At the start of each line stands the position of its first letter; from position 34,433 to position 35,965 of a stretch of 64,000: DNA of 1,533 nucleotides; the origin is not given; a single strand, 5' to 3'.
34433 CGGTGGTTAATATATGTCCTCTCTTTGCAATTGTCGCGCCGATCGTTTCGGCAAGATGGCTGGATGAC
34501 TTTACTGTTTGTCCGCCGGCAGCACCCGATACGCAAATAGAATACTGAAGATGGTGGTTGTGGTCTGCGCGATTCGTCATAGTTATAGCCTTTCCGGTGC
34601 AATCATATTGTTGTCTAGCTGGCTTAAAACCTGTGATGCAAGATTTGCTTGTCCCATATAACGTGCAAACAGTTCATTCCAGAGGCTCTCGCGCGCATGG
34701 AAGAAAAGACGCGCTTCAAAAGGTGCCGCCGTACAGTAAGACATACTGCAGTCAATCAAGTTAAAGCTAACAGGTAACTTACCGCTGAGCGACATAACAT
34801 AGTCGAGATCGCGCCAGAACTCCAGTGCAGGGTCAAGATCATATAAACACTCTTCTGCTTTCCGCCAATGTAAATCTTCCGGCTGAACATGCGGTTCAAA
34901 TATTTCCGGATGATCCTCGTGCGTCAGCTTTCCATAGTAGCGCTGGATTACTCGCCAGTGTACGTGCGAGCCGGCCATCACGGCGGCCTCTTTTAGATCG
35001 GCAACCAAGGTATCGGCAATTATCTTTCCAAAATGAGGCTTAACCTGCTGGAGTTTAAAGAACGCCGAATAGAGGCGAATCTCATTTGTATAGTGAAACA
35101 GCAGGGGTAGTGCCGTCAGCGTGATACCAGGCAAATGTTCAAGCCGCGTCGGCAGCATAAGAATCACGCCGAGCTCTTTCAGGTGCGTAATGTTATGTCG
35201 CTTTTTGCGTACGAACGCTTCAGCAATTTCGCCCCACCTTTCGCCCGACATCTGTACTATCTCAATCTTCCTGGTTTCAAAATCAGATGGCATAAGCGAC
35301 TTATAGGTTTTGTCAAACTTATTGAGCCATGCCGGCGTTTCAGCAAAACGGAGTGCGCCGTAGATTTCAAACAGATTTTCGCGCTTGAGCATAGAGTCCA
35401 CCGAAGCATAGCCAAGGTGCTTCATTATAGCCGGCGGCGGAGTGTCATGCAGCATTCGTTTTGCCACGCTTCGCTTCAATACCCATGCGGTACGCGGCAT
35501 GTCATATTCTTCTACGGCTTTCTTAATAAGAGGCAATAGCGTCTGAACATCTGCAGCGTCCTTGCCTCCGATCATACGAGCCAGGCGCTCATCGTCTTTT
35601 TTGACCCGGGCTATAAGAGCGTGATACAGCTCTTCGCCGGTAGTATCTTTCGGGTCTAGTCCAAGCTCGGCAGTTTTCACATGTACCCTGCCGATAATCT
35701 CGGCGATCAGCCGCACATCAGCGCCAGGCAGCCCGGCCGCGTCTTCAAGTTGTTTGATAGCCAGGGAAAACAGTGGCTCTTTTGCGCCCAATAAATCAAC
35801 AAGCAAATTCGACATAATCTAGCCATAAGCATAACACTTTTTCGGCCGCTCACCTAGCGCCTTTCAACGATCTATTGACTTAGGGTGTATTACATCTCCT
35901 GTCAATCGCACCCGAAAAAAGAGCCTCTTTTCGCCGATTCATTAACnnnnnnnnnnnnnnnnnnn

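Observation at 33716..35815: Tightly packed three-gene cassette of unknown function: orf410 / LOG-SLOG-like Rossmann protein / small exported Cys protein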

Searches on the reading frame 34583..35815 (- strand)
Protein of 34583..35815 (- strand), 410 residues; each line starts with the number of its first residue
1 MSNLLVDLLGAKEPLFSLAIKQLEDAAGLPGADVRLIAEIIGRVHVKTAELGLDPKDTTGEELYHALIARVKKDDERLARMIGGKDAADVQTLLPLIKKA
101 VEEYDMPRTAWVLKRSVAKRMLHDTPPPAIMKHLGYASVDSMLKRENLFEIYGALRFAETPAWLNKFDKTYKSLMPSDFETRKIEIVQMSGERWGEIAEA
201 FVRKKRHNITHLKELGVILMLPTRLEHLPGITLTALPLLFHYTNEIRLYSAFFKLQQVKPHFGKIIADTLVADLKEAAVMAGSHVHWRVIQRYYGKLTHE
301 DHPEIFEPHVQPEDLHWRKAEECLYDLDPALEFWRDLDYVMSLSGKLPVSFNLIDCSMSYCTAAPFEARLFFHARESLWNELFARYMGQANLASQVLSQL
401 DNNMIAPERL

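Call 3: search_protein_families(library=pfam, proteins=[window:34583-35815:-], max_evalue=1)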
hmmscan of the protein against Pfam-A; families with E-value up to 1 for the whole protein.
window:34583-35815:- (410 aa): 1 family
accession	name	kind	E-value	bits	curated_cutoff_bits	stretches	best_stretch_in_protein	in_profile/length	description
PF15595.11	Imm51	-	0.15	12.4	29.8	1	186-210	32-56/104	Immunity protein 51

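Call 4: search_protein_families(library=ncbifam, proteins=[window:34583-35815:-], max_evalue=1)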
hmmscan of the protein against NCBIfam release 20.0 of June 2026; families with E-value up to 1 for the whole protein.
window:34583-35815:- (410 aa): 0 families

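Call 5: search_protein_families(library=padloc, proteins=[window:34583-35815:-], max_evalue=1)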
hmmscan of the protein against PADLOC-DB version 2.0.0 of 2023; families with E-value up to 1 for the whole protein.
window:34583-35815:- (410 aa): 0 families

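Call 6: search_solved_structures(query=window:34583-35815:-, max_evalue=10)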
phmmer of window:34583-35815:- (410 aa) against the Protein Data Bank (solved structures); distinct sequences matched with E-value up to 10: 0.

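Call 9: find_homologous_proteins(query=window:34583-35815:-)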
Query window:34583-35815:- (410 aa): 3125 proteins with E <= 0.001 among 8000 candidates; the best 120 are listed.
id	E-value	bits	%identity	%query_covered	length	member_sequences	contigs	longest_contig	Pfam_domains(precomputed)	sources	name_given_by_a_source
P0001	4.8e-276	933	100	100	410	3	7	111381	-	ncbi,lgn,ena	-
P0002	2.4e-229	780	82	100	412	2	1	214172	-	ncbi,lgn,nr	ncbi:MAG: hypothetical protein JWO47_628 [Candidatus Saccharibacteria bacterium]|nr:hypothetical pro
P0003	2.5e-225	766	81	100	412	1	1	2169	-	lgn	-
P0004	1.0e-224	764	81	100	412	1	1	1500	-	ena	-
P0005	3.7e-224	763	80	100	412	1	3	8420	-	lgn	-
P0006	9.6e-224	761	81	100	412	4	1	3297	-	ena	-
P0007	3.6e-223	759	81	100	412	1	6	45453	-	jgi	jgi:hypothetical protein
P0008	1.2e-221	754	81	100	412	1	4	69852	-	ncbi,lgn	-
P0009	2.4e-220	750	79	100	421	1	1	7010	-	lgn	-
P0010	1.6e-219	747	79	100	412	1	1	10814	-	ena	-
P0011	4.0e-219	746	80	100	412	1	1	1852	-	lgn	-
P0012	8.1e-218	742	79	100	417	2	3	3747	-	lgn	-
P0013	1.0e-217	741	79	100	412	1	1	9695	-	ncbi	ncbi:hypothetical protein BH10PAT3_BH10PAT3_5720 [soil metagenome]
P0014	7.2e-217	738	79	100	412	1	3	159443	-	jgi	jgi:hypothetical protein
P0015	8.2e-211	719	76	100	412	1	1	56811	-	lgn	-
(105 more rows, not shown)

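Call 15: find_related_loci(query=A1, collection=genome_contigs, flank=6000)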
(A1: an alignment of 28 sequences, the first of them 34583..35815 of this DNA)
Query A1 (410 aa) in genome_contigs; peptide patterns used: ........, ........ (x = any residue, [..] = any of these).
335 stretches matched a pattern; 327 encode a relative of the query (tblastn E <= 1e-3); the best 80 are kept; 80 distinct loci.
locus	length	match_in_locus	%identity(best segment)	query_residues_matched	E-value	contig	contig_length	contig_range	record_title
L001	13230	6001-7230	81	1-410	0e+0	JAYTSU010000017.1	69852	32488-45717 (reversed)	MAG: Candidatus Saccharibacteria bacterium isolate GFS_5273 GFS_5273_16, whole genome shotgun sequence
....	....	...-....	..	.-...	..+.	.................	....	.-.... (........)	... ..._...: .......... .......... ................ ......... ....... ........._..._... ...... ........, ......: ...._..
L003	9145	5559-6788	70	1-410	0e+0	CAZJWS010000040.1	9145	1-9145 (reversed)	MAG TPA_asm: uncultured Candidatus Saccharibacteria bacterium isolate SRP344714_co1_384 genome assembly, contig: NODE_13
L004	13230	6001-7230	69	1-410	0e+0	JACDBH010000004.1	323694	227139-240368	MAG: Candidatus Saccharibacteria bacterium isolate MGR_bin277 SD2897-2912_k127_4239685, whole genome shotgun sequence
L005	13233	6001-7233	70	1-410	0e+0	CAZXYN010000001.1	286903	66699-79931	MAG TPA_asm: uncultured Candidatus Saccharibacteria bacterium isolate SRP344714_co2_374 genome assembly, contig: NODE_61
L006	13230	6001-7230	70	1-410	0e+0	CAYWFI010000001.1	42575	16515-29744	MAG TPA_asm: uncultured Candidatus Saccharibacteria bacterium isolate SRP344714_co2_289 genome assembly, contig: NODE_21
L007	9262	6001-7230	69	1-410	0e+0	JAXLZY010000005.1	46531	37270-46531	MAG: Candidatus Saccharimonadales bacterium isolate STL-PAT14 C2.246.fa-5, whole genome shotgun sequence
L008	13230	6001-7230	69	1-410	0e+0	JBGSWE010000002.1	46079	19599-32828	MAG: Candidatus Saccharimonadales bacterium isolate JTS-AC474 k141_4253404, whole genome shotgun sequence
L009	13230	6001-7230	69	1-410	0e+0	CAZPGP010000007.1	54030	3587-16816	MAG TPA_asm: uncultured Candidatus Saccharibacteria bacterium isolate SRP200132_co1_577 genome assembly, contig: NODE_93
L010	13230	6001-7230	69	1-410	0e+0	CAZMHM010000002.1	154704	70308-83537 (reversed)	MAG TPA_asm: uncultured Candidatus Saccharibacteria bacterium isolate SRP296810_co1_117 genome assembly, contig: NODE_91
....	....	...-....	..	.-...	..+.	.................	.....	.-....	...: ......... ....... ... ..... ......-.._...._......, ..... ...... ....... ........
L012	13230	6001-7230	68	1-410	0e+0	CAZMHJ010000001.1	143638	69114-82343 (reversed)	MAG TPA_asm: uncultured Candidatus Saccharibacteria bacterium isolate SRP170004_co1_605 genome assembly, contig: NODE_11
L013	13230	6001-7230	69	1-410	0e+0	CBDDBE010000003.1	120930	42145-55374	MAG TPA_asm: uncultured Candidatus Saccharibacteria bacterium isolate SRP200132_co1_492 genome assembly, contig: NODE_14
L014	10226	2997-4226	68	1-410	0e+0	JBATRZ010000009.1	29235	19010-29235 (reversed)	MAG: Candidatus Saccharimonadales bacterium isolate MFD10470_ilm_asm_bin33 k127_123018, whole genome shotgun sequence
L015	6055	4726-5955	69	1-410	0e+0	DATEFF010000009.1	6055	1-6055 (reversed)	MAG TPA_asm: Candidatus Saccharimonadales bacterium isolate SMAG_U8752 k141_357539, whole genome shotgun sequence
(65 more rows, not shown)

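Call 21: predict_structure(alignment_id=A1)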
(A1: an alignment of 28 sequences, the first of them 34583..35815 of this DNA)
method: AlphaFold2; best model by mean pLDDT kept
length: 410 residues; sequences in the alignment: 28
mean_pLDDT: 77.7   pTM: 0.77
mean pLDDT of the five models: 77.7, 76.7, 74.9, 73.9, 74.0
residues with pLDDT >= 90: 177; 70-90: 131; 50-70: 27; < 50: 75
segments of 3 or more residues with pLDDT < 50: 261-313, 389-410
pLDDT, mean of each block of 10 residues (from residue 1): 78 73 73 90 96 94 97 96 95 95 88 92 95 95 94 90 86 82 92 86 78 89 88 91 78 57 42 32 33 36 39 60 90 93 87 93 92 83 65 42 30
secondary structure, 60 per line:
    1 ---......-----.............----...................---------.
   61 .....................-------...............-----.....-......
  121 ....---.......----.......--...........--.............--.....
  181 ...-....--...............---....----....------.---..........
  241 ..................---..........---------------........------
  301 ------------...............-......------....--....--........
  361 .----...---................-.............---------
elements in order: H4-9 H15-27 H32-50 H60-81 H90-103 E109-113 H115-124 H128-134 H139-145 H148-158 H161-173 E179-183 E185-188 H191-205 E209-212 E217-220 H231-258 H262-271 H287-294 H313-327 H329-334 E341-344 E347-350 H353-361 H372-387 H389-401

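Call 24: search_protein_representatives(alignment_id=A1)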
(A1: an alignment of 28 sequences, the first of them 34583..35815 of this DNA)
Query: 28 sequences, 412 profile positions. Proteins with E-value up to 0.001 (for the whole library): 909; up to 1e-10: 750; up to 1e-30: 471. The best 150 are listed.
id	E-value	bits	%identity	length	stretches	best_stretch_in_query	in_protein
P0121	3.1e-179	613.0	-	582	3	1-411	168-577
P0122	3.2e-177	606.4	-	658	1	1-411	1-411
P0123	1.9e-174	597.3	-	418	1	3-410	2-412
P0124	9.8e-159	545.5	-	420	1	1-410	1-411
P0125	1.9e-149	514.9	-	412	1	1-410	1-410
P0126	1.8e-145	501.8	-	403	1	6-403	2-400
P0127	2.6e-143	494.7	-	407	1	1-405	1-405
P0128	3.3e-142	491.1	-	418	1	1-410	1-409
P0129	5.1e-140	483.9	-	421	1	1-404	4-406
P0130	3.1e-137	474.7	-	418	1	1-410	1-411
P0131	1.7e-136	472.2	-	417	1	1-404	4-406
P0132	8.9e-135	466.6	-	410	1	1-406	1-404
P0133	3.4e-133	461.4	-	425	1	1-402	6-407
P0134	1.0e-132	459.8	-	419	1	1-406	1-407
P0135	2.9e-131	455.0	-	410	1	1-406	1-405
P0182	6.0e-96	338.7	-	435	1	49-403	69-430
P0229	4.3e-77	276.6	-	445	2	4-341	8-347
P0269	9.4e-70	252.4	-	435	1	5-399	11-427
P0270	1.6e-69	251.6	-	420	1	37-405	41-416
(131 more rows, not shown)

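Call 25: search_protein_families(library=pfam, proteins=[P0121, P0122, P0182, P0229, P0269], max_evalue=0.01)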
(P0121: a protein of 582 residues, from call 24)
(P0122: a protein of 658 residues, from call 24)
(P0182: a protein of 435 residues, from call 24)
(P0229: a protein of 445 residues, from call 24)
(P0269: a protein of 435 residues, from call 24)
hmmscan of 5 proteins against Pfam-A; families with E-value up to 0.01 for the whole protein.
P0121 (582 aa): 0 families

P0122 (658 aa): 3 families
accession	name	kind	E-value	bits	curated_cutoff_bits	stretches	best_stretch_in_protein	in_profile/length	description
PF03641.19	Lysine_decarbox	-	1.4e-32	113.1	27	1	505-634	1-129/131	Possible lysine decarboxylase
PF18306.6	LDcluster4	-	3.2e-15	56.5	26.3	1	462-573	2-111/151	SLOG cluster4 family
PF02481.21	DNA_processg_A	-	0.0039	16.8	29.6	1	455-521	38-102/212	DNA recombination-mediator protein A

P0182 (435 aa): 0 families

P0229 (445 aa): 0 families

P0269 (435 aa): 0 families

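Call 33: find_homologous_proteins(query=A2, max_evalue=0.00001)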
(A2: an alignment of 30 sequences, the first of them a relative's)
Query A2 (30 sequences) (416 aa, profile of the alignment): 40 proteins with E <= 0.00001 among 8000 candidates.
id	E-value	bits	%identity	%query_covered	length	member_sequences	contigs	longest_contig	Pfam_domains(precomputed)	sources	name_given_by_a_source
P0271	2.1e-133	463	40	99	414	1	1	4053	-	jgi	jgi:hypothetical protein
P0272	4.8e-133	462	37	98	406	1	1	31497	-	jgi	jgi:hypothetical protein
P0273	2.4e-132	460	37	99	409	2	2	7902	-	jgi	jgi:hypothetical protein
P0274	5.0e-132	459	36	99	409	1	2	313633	-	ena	-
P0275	4.8e-130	452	36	97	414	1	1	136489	-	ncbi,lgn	ncbi:MAG: hypothetical protein ACREGD_02165 [Candidatus Saccharimonadales bacterium]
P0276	9.3e-130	451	39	99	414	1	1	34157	-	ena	-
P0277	1.6e-129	450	35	99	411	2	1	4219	-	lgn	-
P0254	5.9e-129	449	100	100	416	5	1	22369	-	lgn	-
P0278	9.6e-127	441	37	99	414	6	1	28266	-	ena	-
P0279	9.9e-126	438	41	99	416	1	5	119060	-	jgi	jgi:hypothetical protein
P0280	3.0e-125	436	38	99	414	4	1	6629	-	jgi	jgi:hypothetical protein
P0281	2.3e-124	433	36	99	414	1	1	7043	-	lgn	-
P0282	4.3e-123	429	38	99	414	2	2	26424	-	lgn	-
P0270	5.3e-122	426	19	69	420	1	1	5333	-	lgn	-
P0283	1.7e-121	424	83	100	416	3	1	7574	-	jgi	-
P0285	7.4e-120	419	24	69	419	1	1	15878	-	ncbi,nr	ncbi:MAG: hypothetical protein HY001_00965 [Candidatus Portnoybacteria bacterium]|nr:hypothetical pr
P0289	1.4e-113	398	22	72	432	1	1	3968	-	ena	-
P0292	1.3e-110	388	46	99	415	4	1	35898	-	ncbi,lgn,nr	ncbi:hypothetical protein M1512_04480 [Patescibacteria group bacterium]|nr:hypothetical protein [Pat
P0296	2.1e-107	378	49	99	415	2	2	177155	-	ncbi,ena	-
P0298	2.9e-106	374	22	95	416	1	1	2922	-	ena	-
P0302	1.5e-104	368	22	95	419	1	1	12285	-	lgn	-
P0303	4.9e-104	367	25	94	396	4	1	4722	-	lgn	-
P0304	5.8e-103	363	35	99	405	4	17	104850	-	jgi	jgi:hypothetical protein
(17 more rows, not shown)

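Call 34: fold_search(model_id=the predicted structure, library=pdb)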
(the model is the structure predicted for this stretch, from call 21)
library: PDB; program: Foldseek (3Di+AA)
matches with E <= 10: 63; with E <= 0.001: 0
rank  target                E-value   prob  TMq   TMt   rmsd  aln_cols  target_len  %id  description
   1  9qsc_A                1.1e+00  0.06  0.13  0.09  18.6       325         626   11  apPol-DNA-nucleotide complex consensus refinement (released 2025-10-29)
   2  8to0_Ah               1.7e+00  0.01  0.08  0.08  55.4       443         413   14  48-nm repeating structure of doublets from mouse sperm flagella (released 2023-11-01)
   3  9e5c_6d               2.3e+00  0.01  0.08  0.02  40.1       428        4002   14  Cryo-EM structure of 96 nm repeat of microtubule doublet from T. brucei flagellum (released 2025-03-12)
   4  3n0g_B                2.8e+00  0.01  0.10  0.08  24.0       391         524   12  Crystal Structure of Isoprene Synthase from Grey Poplar Leaves (Populus x canescens) in complex with three Mg2+ ions a (released 2010-07-21)
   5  3hj1_B                2.9e+00  0.01  0.09  0.09  23.9       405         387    9  Minor Editosome-Associated TUTase 1 with bound UTP (released 2010-05-12)
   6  1g6y_B                3.4e+00  0.01  0.11  0.15  19.8       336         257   10  CRYSTAL STRUCTURE OF THE GLOBULAR REGION OF THE PRION PROTEIN URE2 FROM YEAST SACCHAROMYCES CEREVISIAE (released 2001-02-21)
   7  5a3f_B                3.4e+00  0.01  0.09  0.07  25.3       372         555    8  Crystal structure of the dynamin tetramer (released 2015-08-26)
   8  7w1f_C                3.8e+00  0.01  0.09  0.09  22.8       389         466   10  Crystal structure of the dNTP triphosphohydrolase PA1124 from Pseudomonas aeruginosa (released 2022-03-23)
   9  7rro_D8               3.8e+00  0.01  0.08  0.08  54.9       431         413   13  Structure of the 48-nm repeat doublet microtubule from bovine tracheal cilia (released 2021-10-27)
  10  2q0e_A                4.0e+00  0.01  0.15  0.17  20.7       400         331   11  Terminal uridylyl transferase 4 from Trypanosoma brucei with bound GTP (released 2007-08-28)
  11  2ikf_A                4.0e+00  0.01  0.13  0.15  20.5       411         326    9  Terminal uridylyl transferase 4 from Trypanosoma brucei with bound UTP (released 2007-02-20)
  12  3hj1_A                4.2e+00  0.01  0.09  0.09  23.9       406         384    9  Minor Editosome-Associated TUTase 1 with bound UTP (released 2010-05-12)
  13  8i7r_A2               4.2e+00  0.01  0.08  0.09  57.0       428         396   14  In situ structure of axonemal doublet microtubules in mouse sperm with 48-nm repeat (released 2023-10-11)
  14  1k0c_C                4.4e+00  0.02  0.09  0.13  17.8       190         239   10  Ure2p in complex with S-p-nitrobenzylglutathione (released 2001-12-21)
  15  1k0c_A                4.4e+00  0.01  0.08  0.13  19.9       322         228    9  Ure2p in complex with S-p-nitrobenzylglutathione (released 2001-12-21)
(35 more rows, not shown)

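Call 35: find_encoding_contigs(protein=P0285, flank=6000, max_places=2)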
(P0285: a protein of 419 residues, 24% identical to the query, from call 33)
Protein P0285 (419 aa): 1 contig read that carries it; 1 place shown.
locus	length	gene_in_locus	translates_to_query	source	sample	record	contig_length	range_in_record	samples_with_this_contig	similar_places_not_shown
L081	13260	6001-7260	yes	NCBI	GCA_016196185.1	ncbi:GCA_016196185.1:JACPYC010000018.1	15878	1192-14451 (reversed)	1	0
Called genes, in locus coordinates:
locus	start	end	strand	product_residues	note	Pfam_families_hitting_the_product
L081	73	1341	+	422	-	PF10342:Kre9_KNH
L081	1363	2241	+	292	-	PF14257:DUF4349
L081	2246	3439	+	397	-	PF12773:DZR (weak)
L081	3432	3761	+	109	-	-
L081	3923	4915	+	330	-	PF02779:Transket_pyr, PF02780:Transketolase_C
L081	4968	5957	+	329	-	PF00294:PfkB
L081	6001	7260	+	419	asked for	-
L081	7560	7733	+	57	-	PF03779:SPW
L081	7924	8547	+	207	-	PF01386:Ribosomal_L25p, PF14693:Ribosomal_TL5_C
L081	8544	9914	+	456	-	PF13406:SLT_2 (weak)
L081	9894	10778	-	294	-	PF03462:PCRF, PF16326:ABC_tran_CTD (weak), PF00472:RF-1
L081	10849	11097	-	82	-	PF01197:Ribosomal_L31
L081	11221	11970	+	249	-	PF00318:Ribosomal_S2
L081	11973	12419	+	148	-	PF00889:EF_TS, PF25025:EF-Ts_N, PF00889:EF_TS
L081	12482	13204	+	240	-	PF14559:TPR_19, PF13414:TPR_11 (faint)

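Call 36: find_encoding_contigs(protein=P0292, flank=6000, max_places=2)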
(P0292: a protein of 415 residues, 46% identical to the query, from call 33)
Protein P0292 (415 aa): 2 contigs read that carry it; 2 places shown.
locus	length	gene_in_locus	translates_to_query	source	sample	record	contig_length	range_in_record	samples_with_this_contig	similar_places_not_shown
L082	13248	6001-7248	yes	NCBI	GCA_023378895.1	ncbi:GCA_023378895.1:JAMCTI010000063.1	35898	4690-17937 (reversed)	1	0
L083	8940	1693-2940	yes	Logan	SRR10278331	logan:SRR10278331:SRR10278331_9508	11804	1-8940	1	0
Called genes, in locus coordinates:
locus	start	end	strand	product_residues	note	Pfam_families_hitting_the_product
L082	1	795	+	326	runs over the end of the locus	PF02779:Transket_pyr, PF02780:Transketolase_C, PF22613:Transketolase_C_1 (weak)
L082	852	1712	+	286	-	PF01116:F_bP_aldolase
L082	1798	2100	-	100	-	-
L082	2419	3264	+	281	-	PF12760:Zn_ribbon_IS1595, PF12762:DDE_Tnp_IS1595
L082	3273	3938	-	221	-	-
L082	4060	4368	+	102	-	-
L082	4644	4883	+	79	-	-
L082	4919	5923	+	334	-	PF00294:PfkB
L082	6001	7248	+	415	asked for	-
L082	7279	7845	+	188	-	PF18306:LDcluster4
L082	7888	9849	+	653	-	PF00270:DEAD (faint), PF04851:ResIII, PF17757:UvrB_inter, PF27431:UvrB_3rd, PF00271:Helicase_C, PF12344:UvrB, PF02151:UVR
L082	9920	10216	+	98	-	PF02686:GatC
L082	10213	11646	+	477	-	PF01425:Amidase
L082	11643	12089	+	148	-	-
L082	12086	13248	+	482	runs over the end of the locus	PF02934:GatB_N, PF02637:GatB_Yqey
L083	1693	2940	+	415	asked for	-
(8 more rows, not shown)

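Call 37: find_encoding_contigs(protein=P0296, flank=6000, max_places=2)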
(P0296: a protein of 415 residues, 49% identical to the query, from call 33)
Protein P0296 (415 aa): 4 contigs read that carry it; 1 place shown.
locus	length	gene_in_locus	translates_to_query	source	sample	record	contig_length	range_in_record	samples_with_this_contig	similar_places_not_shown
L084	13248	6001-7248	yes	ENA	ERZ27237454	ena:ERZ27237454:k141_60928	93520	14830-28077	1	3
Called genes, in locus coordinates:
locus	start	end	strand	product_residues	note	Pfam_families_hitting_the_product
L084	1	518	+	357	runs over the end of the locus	PF00044:Gp_dh_N, PF02800:Gp_dh_C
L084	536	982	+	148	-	PF02502:LacAB_rpiB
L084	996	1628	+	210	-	PF00834:Ribul_P_3_epim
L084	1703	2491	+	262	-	PF00456:Transketolase_N, PF00676:E1_dh, PF13292:DXP_synthase_N (faint)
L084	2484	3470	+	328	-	PF02779:Transket_pyr, PF02780:Transketolase_C, PF22613:Transketolase_C_1 (weak)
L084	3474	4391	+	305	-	PF01116:F_bP_aldolase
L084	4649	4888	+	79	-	-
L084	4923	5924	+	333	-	PF00294:PfkB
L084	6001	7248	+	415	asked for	-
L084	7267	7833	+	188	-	PF18306:LDcluster4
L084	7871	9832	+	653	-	PF00270:DEAD (faint), PF04851:ResIII, PF17757:UvrB_inter, PF27431:UvrB_3rd, PF00271:Helicase_C, PF12344:UvrB, PF02151:UVR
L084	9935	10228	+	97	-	PF02686:GatC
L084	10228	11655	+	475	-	PF01425:Amidase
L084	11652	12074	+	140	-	-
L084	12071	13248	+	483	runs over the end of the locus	PF02934:GatB_N, PF02637:GatB_Yqey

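Call 38: find_encoding_contigs(protein=P0302, flank=6000, max_places=2)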
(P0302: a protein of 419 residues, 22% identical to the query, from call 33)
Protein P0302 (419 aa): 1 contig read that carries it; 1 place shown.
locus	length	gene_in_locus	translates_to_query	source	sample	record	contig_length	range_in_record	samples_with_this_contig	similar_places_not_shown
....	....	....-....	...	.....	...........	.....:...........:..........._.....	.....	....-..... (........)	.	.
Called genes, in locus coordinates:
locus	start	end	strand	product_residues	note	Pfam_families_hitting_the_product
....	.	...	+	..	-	?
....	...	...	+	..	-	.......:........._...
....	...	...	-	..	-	-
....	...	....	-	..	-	-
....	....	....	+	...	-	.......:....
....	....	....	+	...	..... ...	-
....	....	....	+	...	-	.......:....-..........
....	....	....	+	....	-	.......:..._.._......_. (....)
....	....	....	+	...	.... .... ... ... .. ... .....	-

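Call 39: find_encoding_contigs(protein=P0270, flank=6000, max_places=2)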
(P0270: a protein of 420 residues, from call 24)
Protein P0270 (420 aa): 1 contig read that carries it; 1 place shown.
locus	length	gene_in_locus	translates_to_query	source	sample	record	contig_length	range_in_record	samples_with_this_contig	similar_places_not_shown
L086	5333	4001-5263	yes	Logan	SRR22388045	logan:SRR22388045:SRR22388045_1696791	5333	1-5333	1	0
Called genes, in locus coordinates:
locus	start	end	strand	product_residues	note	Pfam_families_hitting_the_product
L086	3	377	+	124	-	?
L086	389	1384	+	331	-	PF02779:Transket_pyr, PF02780:Transketolase_C, PF22613:Transketolase_C_1 (faint)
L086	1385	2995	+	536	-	-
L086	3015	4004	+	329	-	PF00294:PfkB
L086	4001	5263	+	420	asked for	-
